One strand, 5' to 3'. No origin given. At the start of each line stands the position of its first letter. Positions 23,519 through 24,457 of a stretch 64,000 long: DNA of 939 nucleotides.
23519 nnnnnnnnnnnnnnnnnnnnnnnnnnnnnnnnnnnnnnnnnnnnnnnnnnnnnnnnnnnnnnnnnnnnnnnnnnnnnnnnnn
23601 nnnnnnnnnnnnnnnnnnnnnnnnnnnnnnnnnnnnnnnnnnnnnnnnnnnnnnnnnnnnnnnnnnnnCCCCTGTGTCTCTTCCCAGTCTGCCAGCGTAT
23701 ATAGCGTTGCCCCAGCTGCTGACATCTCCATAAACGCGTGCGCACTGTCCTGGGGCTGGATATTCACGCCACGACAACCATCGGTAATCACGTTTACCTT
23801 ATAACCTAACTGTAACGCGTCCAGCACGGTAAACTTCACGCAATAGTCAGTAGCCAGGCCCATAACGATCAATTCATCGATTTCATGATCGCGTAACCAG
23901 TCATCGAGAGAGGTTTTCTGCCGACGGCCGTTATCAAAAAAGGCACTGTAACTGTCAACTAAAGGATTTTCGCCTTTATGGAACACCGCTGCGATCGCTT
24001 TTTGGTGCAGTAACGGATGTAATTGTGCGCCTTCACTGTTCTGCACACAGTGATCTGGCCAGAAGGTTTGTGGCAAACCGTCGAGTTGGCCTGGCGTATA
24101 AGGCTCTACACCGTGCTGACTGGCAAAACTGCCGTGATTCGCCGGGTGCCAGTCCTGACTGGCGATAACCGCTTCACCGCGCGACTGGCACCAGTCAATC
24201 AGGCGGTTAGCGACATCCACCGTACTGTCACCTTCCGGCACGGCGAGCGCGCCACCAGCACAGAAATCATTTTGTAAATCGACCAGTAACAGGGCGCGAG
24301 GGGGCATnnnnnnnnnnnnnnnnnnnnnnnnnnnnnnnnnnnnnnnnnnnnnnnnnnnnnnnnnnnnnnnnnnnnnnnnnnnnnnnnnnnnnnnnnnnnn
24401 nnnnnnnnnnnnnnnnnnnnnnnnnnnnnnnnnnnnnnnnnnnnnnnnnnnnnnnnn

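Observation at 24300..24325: ansA stop and pncA start separated by only 10 nt with a strong SD inside the ansA 3' end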

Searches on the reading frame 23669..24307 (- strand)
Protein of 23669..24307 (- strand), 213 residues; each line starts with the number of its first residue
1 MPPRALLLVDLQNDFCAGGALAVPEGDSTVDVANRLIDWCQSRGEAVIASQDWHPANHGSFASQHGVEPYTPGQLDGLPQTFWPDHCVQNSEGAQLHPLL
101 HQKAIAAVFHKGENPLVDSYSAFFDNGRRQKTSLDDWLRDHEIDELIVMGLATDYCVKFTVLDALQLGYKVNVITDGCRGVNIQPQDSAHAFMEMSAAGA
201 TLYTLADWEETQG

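Call 45: search_protein_representatives(protein=window:23669-24307:-)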
Query: 213 residues. Proteins with E-value up to 0.001 (for the whole library): 9547; up to 1e-10: 4868; up to 1e-30: 653. The best 150 are listed.
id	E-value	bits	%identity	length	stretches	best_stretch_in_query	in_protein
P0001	1.5e-119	413.7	84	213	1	2-212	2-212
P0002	6.7e-86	303.6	76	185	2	2-135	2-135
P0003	5.9e-80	284.2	82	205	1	2-150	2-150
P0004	9.3e-79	280.3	44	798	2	5-207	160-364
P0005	2.1e-78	279.1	85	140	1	47-185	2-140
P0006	1.8e-72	259.7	75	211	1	11-161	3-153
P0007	2.9e-72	259.1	85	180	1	2-134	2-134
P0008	1.3e-70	253.6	80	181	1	2-135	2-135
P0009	8.6e-70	251.0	61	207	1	4-202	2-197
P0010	1.7e-68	246.7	32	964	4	5-182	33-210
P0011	9.7e-67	241.0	86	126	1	88-212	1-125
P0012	6.9e-66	238.2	50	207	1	4-204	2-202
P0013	1.4e-64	233.9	54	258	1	3-201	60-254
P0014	2.2e-62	226.8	39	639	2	5-184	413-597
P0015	2.0e-61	223.6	57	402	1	5-205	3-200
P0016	6.8e-61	221.9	54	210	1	4-204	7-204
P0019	1.7e-58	214.1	50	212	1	5-205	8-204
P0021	3.6e-58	213.0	50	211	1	4-207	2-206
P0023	6.2e-56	205.7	54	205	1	4-203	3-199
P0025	3.8e-55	203.1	50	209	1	4-202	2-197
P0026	4.7e-55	202.8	52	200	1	4-202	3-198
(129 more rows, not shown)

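Call 46: find_encoding_contigs(protein=P0009, flank=2500, max_places=3)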
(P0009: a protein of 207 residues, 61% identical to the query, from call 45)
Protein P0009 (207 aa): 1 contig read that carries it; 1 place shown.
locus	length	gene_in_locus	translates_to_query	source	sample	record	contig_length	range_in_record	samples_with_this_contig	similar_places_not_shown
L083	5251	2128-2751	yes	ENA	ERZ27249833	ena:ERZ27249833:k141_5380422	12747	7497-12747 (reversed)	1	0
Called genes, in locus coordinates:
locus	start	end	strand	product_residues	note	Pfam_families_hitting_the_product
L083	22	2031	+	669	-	PF00795:CN_hydrolase, PF02540:NAD_synthase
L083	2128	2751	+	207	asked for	PF00857:Isochorismatase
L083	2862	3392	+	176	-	PF00293:NUDIX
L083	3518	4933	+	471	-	PF02646:RmuC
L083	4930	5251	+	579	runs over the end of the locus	-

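Call 47: find_encoding_contigs(protein=P0012, flank=2500, max_places=3)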
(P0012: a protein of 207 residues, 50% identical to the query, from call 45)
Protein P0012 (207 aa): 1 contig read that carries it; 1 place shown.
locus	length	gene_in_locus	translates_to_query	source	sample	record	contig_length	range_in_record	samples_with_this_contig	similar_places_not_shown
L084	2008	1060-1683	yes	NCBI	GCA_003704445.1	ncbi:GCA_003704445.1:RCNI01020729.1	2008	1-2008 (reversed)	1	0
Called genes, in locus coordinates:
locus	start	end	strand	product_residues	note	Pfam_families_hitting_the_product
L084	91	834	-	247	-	PF00318:Ribosomal_S2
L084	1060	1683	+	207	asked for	PF00857:Isochorismatase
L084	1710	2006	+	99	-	?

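Call 48: find_encoding_contigs(protein=P0016, flank=2500, max_places=3)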
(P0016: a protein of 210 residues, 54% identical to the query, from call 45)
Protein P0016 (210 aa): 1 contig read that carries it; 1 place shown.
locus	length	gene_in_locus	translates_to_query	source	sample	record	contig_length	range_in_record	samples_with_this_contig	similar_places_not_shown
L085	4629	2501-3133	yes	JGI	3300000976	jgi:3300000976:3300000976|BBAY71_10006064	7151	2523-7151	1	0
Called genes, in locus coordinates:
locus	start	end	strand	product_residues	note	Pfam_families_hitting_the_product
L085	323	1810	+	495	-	PF17767:NAPRTase_N, PF02749:QRPTase_N (weak), PF04095:NAPRTase (weak), PF17956:NAPRTase_C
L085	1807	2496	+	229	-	PF00293:NUDIX, PF19368:WHD_AraR, PF21906:WHD_NrtR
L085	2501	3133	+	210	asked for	PF00857:Isochorismatase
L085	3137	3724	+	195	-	PF01885:PTS_2-RNA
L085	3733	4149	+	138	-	PF10021:PARG_cat_microb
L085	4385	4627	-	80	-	?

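Call 49: find_encoding_contigs(protein=P0021, flank=2500, max_places=3)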
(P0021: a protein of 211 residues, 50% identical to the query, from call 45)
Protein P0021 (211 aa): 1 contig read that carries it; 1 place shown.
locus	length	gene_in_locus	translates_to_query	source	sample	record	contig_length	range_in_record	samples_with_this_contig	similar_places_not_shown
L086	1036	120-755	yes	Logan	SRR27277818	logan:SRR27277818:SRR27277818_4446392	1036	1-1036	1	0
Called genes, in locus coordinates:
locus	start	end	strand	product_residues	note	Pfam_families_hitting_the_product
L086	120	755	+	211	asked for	PF00857:Isochorismatase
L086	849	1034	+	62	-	?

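Call 50: find_encoding_contigs(protein=P0023, flank=2500, max_places=3)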
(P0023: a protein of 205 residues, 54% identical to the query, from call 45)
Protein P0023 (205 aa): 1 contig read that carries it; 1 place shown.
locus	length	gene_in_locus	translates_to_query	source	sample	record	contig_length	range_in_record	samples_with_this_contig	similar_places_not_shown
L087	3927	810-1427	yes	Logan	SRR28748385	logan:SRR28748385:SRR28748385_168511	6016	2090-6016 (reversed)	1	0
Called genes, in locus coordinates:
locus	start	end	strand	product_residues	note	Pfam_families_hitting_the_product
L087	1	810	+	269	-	?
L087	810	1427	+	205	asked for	PF00857:Isochorismatase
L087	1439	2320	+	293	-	PF02645:DegV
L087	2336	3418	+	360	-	PF02645:DegV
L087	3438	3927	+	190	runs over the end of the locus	PF02525:Flavodoxin_2, PF03358:FMN_red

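Call 51: find_encoding_contigs(protein=P0025, flank=2500, max_places=3)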
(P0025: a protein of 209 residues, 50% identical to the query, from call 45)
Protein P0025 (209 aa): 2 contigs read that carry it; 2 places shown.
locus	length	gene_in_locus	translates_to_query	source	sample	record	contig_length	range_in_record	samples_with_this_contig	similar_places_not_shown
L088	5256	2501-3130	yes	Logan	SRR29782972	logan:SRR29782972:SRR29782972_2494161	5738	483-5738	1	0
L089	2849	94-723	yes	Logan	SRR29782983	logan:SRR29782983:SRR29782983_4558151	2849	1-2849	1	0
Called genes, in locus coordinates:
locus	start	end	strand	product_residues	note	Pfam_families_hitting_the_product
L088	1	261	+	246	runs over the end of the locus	?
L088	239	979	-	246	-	PF24683:CT021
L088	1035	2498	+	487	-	PF02749:QRPTase_N (faint), PF17767:NAPRTase_N, PF04095:NAPRTase, PF17956:NAPRTase_C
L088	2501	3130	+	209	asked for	PF00857:Isochorismatase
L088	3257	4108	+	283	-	-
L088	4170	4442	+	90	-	-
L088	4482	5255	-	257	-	?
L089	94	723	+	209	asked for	PF00857:Isochorismatase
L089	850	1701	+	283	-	-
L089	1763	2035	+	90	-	-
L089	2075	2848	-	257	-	?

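Call 52: find_encoding_contigs(protein=P0019, flank=2500, max_places=3)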
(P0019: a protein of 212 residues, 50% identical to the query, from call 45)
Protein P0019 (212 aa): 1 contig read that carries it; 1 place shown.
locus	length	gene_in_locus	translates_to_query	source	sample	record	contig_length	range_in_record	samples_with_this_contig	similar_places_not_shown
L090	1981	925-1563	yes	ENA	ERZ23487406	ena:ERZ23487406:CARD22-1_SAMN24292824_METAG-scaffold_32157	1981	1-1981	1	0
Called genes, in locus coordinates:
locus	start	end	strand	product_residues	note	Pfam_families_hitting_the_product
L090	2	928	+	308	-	?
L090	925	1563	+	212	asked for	PF00857:Isochorismatase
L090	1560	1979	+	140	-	?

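Call 53: find_encoding_contigs(protein=P0026, flank=2500, max_places=3)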
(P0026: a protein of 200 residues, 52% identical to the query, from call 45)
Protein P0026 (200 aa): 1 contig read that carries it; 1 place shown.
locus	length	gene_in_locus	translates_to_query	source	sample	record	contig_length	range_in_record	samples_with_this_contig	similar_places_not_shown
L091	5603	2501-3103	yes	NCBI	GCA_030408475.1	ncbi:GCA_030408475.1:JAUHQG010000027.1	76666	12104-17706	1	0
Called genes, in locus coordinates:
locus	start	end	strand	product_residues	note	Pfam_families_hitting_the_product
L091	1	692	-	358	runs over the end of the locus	PF24683:CT021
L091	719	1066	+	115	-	-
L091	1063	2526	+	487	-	PF17767:NAPRTase_N, PF04095:NAPRTase, PF17956:NAPRTase_C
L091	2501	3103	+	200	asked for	PF00857:Isochorismatase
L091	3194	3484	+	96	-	-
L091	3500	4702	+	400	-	PF01490:Aa_trans (weak), PF03222:Trp_Tyr_perm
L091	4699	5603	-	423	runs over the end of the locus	PF22669:Exo_endo_phos2 (weak)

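Call 55: search_protein_families(proteins=[window:23669-24307:-, L087:1-807:+, L090:2-925:+], library=ncbifam, max_evalue=0.00001)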
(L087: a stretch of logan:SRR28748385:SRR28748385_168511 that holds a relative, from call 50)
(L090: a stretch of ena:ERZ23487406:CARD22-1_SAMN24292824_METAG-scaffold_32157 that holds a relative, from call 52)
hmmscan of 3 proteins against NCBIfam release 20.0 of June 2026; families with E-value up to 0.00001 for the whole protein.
window:23669-24307:- (213 aa): 4 families
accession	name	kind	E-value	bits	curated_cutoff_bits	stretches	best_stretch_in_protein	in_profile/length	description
NF008623.0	PRK11609.1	equivalog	1.1e-125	417.5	174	1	2-212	2-212/213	bifunctional nicotinamidase/pyrazinamidase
NF050097.1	BiurAmidohydBiuH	equivalog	3.9e-10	39.5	370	1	130-196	138-204/221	biuret amidohydrolase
NF041461.1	C_hydro_YcaC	equivalog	8.3e-09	35.2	310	1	144-204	103-161/201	isochorismate family cysteine hydrolase YcaC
NF008517.0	PRK11440.1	equivalog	6.8e-06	26.1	195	0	131-184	109-162/188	hydrolase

L087:1-807:+ (269 aa): 9 families
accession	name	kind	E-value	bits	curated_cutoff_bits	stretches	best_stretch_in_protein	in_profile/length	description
NF006695.0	PRK09243.1-2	equivalog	9.9e-70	235.5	469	1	1-238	231-471/480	nicotinate phosphoribosyltransferase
TIGR01513.1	NAPRTase_put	equivalog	7.7e-57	193.2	297.4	1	1-228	225-449/452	nicotinate phosphoribosyltransferase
NF006694.0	PRK09243.1-1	equivalog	4.1e-54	184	663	1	1-236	231-470/485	nicotinate phosphoribosyltransferase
NF009131.0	PRK12484.1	equivalog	1.5e-51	175.6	330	1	1-242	230-444/455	nicotinate phosphoribosyltransferase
NF006697.0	PRK09243.1-4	equivalog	1.2e-50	172.5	776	1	2-233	233-468/488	nicotinate phosphoribosyltransferase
NF006696.0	PRK09243.1-3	equivalog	1.3e-41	142.7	503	1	1-237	235-442/451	nicotinate phosphoribosyltransferase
NF006698.0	PRK09243.1-5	equivalog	7.3e-31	107.4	531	1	1-207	239-415/440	nicotinate phosphoribosyltransferase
NF006415.0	PRK08662.1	equivalog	3.9e-06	25.9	243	0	9-89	215-294/381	nicotinate phosphoribosyltransferase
NF005529.0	PRK07188.1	equivalog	9.1e-06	24.8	378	0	40-88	273-321/358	nicotinate phosphoribosyltransferase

L090:2-925:+ (308 aa): 10 families
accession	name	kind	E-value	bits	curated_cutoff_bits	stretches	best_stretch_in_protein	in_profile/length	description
NF006695.0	PRK09243.1-2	equivalog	6.9e-88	295.4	469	1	2-217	152-367/480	nicotinate phosphoribosyltransferase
TIGR01513.1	NAPRTase_put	equivalog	3.5e-86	289.9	297.4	1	2-281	146-432/452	nicotinate phosphoribosyltransferase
NF009131.0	PRK12484.1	equivalog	4.1e-75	253.2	330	1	2-301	151-433/455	nicotinate phosphoribosyltransferase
NF006694.0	PRK09243.1-1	equivalog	4.8e-71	239.9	663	1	1-214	152-364/485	nicotinate phosphoribosyltransferase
NF006696.0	PRK09243.1-3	equivalog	2.4e-70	237.5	503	1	2-280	157-415/451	nicotinate phosphoribosyltransferase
NF006697.0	PRK09243.1-4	equivalog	6e-68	229.6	776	1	1-211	153-362/488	nicotinate phosphoribosyltransferase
NF006698.0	PRK09243.1-5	equivalog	1.8e-49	168.7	531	1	3-278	162-416/440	nicotinate phosphoribosyltransferase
NF006415.0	PRK08662.1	equivalog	4.3e-22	78.4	243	1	3-280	130-378/381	nicotinate phosphoribosyltransferase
NF005529.0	PRK07188.1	equivalog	2e-10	40.1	378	1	121-176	274-329/358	nicotinate phosphoribosyltransferase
NF003704.0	PRK05321.1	subfamily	1.4e-07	30.9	379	1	29-203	196-373/398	nicotinate phosphoribosyltransferase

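Call 56: search_solved_structures(query=window:23669-24307:-, max_evalue=1e-20)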
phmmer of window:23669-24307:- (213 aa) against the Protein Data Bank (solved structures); distinct sequences matched with E-value up to 1e-20: 7.
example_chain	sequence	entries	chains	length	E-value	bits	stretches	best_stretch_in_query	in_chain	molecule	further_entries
2wt9_A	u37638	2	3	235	7.1e-42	146.6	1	4-186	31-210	NICOTINAMIDASE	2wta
29iv_A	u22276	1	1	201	9.6e-34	120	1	5-186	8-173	nicotinamidase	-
1ilw_A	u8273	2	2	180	2.1e-32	115.6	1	1-200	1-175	180 aa long hypothetical Pyrazinamidase/nicotinamidase | 180aa long hypothetical Pyrazinamidase/Nicotinamidase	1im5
2h0r_A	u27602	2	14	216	2.8e-30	108.7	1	4-187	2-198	Nicotinamidase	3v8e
9u8m_A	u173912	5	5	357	6.7e-30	107.4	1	78-188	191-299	nicotinamidase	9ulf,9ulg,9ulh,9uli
3pl1_A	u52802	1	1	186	2.3e-27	99.1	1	4-199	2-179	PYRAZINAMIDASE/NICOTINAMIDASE PNCA (PZase)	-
3r2j_A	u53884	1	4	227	5.3e-26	94.7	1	5-183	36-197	Alpha/beta-hydrolase-like protein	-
